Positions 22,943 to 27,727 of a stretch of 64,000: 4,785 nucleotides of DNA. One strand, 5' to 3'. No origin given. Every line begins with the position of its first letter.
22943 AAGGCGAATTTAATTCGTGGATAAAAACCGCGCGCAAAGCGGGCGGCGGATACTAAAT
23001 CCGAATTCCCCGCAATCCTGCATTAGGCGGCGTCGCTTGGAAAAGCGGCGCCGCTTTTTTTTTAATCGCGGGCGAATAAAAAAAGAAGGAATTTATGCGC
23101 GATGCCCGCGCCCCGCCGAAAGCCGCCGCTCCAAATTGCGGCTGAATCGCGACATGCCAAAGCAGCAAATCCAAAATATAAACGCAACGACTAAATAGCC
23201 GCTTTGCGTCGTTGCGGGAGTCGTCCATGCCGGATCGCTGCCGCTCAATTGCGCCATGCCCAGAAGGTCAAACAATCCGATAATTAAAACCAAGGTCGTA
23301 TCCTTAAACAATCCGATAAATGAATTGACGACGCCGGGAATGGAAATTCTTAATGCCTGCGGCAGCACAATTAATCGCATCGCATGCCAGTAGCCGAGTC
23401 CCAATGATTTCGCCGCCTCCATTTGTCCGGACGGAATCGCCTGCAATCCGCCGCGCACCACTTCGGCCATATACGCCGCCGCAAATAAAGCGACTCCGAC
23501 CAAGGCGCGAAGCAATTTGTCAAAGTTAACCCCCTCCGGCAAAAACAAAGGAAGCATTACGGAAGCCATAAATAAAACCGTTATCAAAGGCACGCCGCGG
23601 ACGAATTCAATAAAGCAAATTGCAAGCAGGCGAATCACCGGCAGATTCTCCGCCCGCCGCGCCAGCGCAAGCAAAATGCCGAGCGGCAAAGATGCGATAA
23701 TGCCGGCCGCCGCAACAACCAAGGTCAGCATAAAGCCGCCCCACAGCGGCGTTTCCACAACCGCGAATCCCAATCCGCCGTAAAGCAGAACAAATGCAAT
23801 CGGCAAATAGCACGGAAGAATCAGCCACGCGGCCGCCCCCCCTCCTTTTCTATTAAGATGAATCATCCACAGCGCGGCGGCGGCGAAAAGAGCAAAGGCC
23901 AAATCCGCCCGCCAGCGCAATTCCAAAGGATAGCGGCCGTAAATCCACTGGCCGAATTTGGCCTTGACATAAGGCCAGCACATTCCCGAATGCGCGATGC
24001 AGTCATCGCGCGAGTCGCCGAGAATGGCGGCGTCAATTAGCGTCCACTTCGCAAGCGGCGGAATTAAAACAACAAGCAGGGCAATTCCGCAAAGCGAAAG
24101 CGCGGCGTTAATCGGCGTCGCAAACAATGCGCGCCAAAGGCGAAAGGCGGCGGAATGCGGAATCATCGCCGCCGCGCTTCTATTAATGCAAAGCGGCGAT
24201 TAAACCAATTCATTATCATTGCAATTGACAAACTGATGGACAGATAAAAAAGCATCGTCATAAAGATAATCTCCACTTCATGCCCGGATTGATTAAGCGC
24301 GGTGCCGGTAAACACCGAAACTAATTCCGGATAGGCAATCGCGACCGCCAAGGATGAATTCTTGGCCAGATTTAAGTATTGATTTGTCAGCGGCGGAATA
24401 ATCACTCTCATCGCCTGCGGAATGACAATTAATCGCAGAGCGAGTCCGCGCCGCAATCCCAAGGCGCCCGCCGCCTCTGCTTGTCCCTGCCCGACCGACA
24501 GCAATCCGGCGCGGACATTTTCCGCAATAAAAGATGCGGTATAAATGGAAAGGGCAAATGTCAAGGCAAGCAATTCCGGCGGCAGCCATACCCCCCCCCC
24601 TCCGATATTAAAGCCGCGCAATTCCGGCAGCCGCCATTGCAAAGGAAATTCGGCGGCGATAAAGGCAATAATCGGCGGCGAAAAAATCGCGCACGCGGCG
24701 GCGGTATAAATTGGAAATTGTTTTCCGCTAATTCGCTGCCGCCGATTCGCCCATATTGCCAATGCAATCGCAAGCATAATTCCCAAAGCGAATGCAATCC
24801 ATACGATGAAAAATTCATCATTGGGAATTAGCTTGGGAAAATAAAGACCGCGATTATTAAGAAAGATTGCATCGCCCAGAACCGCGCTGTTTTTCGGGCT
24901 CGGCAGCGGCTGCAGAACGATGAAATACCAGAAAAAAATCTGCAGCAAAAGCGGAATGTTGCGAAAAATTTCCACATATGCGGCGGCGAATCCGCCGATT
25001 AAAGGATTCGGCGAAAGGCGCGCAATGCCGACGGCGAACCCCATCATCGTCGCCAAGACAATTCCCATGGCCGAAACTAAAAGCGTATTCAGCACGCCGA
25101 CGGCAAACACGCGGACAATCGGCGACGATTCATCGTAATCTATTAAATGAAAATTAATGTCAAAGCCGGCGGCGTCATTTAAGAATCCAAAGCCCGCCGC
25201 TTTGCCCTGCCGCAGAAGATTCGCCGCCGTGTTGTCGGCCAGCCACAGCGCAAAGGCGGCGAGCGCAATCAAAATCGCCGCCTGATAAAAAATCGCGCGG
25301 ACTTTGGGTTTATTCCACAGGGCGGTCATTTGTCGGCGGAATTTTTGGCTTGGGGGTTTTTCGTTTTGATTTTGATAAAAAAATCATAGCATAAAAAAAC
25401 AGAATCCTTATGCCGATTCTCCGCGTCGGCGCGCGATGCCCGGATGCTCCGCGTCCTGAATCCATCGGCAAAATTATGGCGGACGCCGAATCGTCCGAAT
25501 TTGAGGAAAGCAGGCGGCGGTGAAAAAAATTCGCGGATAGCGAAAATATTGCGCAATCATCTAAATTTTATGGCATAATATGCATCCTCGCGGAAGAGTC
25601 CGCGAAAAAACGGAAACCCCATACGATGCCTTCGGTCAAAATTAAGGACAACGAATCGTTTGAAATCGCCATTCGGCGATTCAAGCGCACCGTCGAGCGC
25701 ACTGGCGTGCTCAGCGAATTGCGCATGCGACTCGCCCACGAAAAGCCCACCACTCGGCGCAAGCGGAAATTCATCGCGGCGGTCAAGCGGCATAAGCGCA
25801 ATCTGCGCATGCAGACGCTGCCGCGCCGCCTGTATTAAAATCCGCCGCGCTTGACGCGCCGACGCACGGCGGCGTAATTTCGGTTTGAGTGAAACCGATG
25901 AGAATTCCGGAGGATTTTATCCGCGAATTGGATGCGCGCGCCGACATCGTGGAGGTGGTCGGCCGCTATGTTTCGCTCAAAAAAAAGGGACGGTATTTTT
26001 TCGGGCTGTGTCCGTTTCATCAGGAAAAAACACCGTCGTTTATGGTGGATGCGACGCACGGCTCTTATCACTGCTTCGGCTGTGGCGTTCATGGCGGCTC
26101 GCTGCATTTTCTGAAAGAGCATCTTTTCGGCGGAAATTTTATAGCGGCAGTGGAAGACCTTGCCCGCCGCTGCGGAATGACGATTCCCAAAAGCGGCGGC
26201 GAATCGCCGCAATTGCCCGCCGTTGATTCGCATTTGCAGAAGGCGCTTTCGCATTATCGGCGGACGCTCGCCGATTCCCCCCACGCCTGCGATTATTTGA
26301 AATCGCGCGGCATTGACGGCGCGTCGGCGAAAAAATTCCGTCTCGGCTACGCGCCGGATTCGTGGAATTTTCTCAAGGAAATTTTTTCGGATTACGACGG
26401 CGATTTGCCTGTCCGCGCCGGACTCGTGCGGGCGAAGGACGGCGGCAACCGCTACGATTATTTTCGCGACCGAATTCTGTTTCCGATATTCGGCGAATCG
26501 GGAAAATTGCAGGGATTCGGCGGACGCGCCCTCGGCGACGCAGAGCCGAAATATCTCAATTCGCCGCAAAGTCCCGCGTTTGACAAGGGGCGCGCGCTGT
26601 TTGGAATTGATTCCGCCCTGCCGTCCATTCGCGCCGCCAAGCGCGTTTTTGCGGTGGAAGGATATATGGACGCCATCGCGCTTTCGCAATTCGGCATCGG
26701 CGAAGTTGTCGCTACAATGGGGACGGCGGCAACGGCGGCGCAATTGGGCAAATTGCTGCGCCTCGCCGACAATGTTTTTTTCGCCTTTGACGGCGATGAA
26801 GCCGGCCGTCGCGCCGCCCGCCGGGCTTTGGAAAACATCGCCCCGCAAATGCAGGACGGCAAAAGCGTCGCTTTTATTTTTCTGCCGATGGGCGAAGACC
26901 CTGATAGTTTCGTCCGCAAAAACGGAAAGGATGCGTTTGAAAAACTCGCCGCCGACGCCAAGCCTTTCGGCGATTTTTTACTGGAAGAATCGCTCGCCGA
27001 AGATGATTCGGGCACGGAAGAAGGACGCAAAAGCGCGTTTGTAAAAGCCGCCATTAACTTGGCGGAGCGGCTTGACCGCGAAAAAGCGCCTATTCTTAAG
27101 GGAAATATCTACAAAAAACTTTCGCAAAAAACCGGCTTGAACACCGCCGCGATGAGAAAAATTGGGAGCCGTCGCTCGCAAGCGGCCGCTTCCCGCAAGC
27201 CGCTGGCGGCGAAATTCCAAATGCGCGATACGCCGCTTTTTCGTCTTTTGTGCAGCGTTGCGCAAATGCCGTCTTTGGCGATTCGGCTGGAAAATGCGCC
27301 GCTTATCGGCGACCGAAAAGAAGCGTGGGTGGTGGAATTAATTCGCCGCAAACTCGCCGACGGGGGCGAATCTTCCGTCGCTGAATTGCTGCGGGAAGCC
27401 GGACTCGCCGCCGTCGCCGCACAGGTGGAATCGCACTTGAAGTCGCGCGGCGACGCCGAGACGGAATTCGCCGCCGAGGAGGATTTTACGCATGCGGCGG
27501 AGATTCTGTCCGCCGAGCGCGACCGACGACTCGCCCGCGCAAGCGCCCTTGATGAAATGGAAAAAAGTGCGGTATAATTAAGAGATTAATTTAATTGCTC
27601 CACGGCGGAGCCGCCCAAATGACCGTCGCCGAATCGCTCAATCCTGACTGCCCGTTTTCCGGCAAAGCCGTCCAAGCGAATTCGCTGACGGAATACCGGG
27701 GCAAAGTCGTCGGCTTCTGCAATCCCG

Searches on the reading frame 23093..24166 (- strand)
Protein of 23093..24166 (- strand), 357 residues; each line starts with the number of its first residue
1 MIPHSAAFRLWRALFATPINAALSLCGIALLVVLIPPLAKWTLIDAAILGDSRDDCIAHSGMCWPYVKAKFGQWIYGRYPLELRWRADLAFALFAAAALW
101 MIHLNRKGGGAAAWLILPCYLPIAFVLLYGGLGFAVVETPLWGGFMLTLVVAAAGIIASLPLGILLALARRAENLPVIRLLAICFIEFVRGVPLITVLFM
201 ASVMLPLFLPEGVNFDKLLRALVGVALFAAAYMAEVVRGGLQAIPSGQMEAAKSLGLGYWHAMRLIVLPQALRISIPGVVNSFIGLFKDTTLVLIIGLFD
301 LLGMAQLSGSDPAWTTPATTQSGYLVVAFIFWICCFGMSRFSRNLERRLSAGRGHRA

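Call 65: search_protein_families(library=pfam, proteins=[window:23093-24166:-], max_evalue=0.00001)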
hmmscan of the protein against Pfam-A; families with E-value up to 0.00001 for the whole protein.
window:23093-24166:- (357 aa): 1 family
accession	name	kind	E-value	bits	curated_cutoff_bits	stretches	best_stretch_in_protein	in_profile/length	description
PF00528.27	BPD_transp_1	-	3.9e-25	89.1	26.4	1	160-350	2-183/184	Binding-protein-dependent transport system inner membrane component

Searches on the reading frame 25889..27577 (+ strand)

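Call 65: search_protein_families(library=pfam, proteins=[window:25889-27577:+], max_evalue=0.00001)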
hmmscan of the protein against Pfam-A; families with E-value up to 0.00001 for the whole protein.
window:25889-27577:+ (562 aa): 6 families
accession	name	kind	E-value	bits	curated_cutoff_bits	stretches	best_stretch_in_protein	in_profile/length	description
PF08275.17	DNAG_N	-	7.1e-34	117.1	26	1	123-243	2-127/128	DNA primase catalytic core, N-terminal domain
PF01807.25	Zn_ribbon_DnaG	-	4.5e-31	107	24.9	1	7-101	2-95/98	CHC2 zinc finger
PF13155.12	Toprim_2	-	1.3e-17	64.4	22.1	1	256-341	3-87/88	Toprim-like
PF13662.12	Toprim_4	-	3.6e-14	53.2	25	1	253-318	3-75/85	Toprim domain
PF01751.28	Toprim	-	2.8e-13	50.3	23.1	1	254-328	3-92/96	Toprim domain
PF13362.12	Toprim_3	-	2.9e-07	31.3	27.2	1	253-348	2-95/95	Toprim domain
